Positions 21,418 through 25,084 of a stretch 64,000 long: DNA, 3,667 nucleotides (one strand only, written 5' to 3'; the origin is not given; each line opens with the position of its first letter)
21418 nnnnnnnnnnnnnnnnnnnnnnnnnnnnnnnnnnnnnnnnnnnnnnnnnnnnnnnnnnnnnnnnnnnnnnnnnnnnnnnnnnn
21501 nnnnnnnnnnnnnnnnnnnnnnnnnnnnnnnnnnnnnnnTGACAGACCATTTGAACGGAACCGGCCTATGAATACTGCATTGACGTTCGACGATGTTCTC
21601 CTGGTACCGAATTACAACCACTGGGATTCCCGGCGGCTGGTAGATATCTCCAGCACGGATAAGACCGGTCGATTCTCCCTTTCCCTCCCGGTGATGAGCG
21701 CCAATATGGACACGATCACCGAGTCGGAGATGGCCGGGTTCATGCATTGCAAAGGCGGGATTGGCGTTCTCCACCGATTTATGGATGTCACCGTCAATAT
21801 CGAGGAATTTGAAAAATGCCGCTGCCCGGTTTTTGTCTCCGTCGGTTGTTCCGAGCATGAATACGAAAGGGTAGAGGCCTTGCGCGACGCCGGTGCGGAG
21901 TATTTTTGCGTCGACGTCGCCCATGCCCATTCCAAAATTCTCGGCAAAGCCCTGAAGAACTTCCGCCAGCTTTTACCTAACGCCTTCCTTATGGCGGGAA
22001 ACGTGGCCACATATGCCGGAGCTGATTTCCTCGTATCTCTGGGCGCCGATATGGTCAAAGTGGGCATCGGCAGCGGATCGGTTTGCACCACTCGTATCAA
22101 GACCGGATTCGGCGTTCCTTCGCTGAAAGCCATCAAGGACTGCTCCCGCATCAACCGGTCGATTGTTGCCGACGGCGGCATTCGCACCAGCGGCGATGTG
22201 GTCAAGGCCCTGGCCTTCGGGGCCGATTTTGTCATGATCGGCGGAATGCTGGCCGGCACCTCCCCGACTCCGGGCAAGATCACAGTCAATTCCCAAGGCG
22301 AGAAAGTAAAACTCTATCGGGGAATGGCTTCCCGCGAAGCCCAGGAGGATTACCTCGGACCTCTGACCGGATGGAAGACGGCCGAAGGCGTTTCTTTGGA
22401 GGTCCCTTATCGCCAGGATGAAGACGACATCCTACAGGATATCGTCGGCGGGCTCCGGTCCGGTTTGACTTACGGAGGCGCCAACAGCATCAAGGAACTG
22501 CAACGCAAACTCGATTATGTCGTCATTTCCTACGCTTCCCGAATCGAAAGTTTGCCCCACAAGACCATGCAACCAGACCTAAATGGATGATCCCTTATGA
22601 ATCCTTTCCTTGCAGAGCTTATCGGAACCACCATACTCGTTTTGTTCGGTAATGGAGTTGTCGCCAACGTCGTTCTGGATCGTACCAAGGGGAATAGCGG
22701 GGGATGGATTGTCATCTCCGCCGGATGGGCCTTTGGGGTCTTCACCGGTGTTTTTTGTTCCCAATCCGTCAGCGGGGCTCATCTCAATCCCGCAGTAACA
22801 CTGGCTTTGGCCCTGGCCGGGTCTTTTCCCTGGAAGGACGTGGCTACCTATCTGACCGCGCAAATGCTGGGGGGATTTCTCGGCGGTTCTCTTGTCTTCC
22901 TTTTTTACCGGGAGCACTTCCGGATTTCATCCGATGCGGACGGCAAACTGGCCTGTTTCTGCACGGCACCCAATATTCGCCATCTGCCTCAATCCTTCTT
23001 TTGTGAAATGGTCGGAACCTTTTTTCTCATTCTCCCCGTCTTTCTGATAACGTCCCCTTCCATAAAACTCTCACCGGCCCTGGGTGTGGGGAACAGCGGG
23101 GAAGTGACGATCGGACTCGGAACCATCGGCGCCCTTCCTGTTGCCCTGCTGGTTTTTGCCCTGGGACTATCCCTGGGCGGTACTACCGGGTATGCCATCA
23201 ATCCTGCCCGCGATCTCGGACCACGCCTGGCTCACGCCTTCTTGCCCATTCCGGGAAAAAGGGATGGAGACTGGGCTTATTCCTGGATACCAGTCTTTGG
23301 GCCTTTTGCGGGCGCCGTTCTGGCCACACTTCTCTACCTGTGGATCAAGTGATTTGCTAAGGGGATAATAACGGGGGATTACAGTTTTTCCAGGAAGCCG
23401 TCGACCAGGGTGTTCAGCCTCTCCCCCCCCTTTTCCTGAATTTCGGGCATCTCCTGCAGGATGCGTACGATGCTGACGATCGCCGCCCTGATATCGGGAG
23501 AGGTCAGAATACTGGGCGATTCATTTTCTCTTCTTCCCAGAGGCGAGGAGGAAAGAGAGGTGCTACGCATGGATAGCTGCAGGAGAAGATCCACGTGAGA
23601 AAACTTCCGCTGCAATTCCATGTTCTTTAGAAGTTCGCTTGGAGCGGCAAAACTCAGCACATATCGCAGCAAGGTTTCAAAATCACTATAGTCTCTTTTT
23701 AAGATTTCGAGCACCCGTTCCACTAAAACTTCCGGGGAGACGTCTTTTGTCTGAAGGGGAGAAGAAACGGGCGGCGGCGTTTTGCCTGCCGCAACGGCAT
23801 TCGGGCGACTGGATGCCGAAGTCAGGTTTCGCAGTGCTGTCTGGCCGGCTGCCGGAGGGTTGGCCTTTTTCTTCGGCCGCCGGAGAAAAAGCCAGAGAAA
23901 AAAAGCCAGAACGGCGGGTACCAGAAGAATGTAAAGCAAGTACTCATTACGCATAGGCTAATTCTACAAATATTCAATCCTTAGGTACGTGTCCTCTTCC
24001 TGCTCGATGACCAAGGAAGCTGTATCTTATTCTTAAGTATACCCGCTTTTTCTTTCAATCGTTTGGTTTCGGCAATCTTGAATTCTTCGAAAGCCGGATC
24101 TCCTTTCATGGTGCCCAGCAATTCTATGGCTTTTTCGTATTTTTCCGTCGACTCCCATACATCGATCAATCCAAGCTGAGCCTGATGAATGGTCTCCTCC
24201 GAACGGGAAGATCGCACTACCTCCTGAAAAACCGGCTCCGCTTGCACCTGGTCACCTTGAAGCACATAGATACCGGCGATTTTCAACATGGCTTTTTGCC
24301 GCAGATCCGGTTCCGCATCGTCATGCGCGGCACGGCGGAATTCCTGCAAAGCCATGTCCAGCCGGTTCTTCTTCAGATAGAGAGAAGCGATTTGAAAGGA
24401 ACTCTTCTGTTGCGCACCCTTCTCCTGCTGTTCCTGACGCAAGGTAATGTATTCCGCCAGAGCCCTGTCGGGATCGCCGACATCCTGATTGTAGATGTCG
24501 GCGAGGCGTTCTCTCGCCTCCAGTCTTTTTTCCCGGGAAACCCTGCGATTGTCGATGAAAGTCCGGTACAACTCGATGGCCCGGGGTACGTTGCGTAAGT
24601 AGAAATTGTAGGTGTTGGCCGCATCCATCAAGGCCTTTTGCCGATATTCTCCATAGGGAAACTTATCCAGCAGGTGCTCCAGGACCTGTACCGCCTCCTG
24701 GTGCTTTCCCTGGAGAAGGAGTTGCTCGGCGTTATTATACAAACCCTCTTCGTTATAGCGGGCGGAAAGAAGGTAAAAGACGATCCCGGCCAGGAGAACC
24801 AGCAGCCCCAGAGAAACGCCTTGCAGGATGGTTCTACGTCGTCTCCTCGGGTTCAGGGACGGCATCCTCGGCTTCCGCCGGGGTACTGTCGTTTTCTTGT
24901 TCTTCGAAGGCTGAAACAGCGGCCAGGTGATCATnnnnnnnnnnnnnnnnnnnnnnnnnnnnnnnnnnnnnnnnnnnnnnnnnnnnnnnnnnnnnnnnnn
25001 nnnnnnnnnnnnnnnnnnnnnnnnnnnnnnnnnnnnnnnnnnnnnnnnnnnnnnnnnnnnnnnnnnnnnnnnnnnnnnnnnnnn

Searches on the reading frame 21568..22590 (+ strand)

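Call 72: search_protein_families(library=pfam, proteins=[window:21568-22590:+], max_evalue=0.00001)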
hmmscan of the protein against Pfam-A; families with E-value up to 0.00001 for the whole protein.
window:21568-22590:+ (340 aa): 2 families
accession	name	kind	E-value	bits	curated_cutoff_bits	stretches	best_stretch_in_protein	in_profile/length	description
PF00478.31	IMPDH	-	5.1e-92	309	25.6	1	4-331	1-345/345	IMP dehydrogenase / GMP reductase domain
PF01070.24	FMN_dh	-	1e-08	35.1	24.9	1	185-227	262-304/350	FMN-dependent dehydrogenase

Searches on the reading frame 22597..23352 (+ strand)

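Call 70: search_protein_families(library=pfam, proteins=[window:22597-23352:+], max_evalue=0.00001)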
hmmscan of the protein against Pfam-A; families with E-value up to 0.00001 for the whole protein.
window:22597-23352:+ (251 aa): 1 family
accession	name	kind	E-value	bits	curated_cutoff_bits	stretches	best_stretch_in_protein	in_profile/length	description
PF00230.25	MIP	-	3.5e-46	158.2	25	1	4-247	11-222/222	Major intrinsic protein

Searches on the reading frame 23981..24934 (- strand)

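Call 70: search_protein_families(library=pfam, proteins=[window:23981-24934:-], max_evalue=0.00001)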
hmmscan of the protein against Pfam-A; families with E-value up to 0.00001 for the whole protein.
window:23981-24934:- (317 aa): 10 families
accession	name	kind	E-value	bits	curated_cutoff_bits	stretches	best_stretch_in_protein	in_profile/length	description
PF13432.12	TPR_16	-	1.8e-11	44.7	32.7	0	181-244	2-62/65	Tetratricopeptide repeat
PF13174.12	TPR_6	-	2.4e-09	37.7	26.3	0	69-93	7-31/33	Tetratricopeptide repeat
PF07719.23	TPR_2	-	6.6e-09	35.7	27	0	63-93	2-32/34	Tetratricopeptide repeat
PF09976.15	TPR_21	-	7.7e-08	32.7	25.5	0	214-277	77-140/193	Tetratricopeptide repeat-like domain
PF13176.12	TPR_7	-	4.3e-07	29.9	27.9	0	181-205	4-30/36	Tetratricopeptide repeat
PF13428.12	TPR_14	-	1.6e-06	28.7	23.5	0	69-94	8-33/44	Tetratricopeptide repeat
PF13424.12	TPR_12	-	3.3e-06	27.6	30.1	0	139-202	4-71/77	Tetratricopeptide repeat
PF13181.12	TPR_8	-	3.9e-06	27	25.7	0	180-202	5-27/34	Tetratricopeptide repeat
PF14559.12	TPR_19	-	5.9e-06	26.9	25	0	72-109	1-35/68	Tetratricopeptide repeat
PF00515.34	TPR_1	-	8.3e-06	25.9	27.8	0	180-202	5-27/34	Tetratricopeptide repeat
